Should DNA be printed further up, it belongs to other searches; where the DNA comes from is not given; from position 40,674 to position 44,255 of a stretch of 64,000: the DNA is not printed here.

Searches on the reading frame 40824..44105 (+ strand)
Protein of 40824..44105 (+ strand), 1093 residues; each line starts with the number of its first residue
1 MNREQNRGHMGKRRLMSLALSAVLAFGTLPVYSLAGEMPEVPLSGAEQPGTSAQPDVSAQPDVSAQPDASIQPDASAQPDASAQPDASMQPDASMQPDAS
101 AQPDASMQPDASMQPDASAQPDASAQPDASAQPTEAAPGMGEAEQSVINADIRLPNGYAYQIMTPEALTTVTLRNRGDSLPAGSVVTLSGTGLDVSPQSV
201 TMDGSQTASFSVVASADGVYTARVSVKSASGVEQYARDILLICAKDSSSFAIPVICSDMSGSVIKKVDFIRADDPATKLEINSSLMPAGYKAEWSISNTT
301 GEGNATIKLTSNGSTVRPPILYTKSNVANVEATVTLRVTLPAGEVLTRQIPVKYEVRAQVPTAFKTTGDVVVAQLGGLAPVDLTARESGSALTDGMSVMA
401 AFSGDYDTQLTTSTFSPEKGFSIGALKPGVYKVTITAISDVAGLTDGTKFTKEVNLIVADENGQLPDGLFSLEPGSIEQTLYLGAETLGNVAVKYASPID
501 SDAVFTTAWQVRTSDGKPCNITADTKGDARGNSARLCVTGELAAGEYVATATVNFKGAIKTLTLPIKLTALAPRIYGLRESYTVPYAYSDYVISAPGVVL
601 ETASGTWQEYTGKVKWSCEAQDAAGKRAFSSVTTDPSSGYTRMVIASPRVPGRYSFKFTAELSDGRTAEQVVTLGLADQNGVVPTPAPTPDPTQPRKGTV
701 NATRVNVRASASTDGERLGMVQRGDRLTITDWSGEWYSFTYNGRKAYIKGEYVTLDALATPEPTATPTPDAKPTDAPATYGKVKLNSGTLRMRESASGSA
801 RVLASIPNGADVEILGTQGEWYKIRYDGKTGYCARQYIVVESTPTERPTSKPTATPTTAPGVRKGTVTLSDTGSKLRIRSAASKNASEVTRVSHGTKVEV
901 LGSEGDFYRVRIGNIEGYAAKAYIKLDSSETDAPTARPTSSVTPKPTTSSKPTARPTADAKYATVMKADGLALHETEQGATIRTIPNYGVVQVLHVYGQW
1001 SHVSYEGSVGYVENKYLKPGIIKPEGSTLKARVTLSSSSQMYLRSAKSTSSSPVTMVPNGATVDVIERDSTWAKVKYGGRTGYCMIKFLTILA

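Call 102: search_protein_families(library=pfam, proteins=[window:40824-44105:+], max_evalue=0.0001)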
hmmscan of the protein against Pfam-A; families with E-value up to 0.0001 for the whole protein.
window:40824-44105:+ (1093 aa): 2 families
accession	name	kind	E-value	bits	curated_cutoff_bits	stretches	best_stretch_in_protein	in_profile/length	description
PF08239.17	SH3_3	-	2.5e-58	194.5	27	4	789-838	2-53/54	Bacterial SH3 domain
PF06347.19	SH3_4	-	4e-18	65.4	24.1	0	789-834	4-50/56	Bacterial SH3 domain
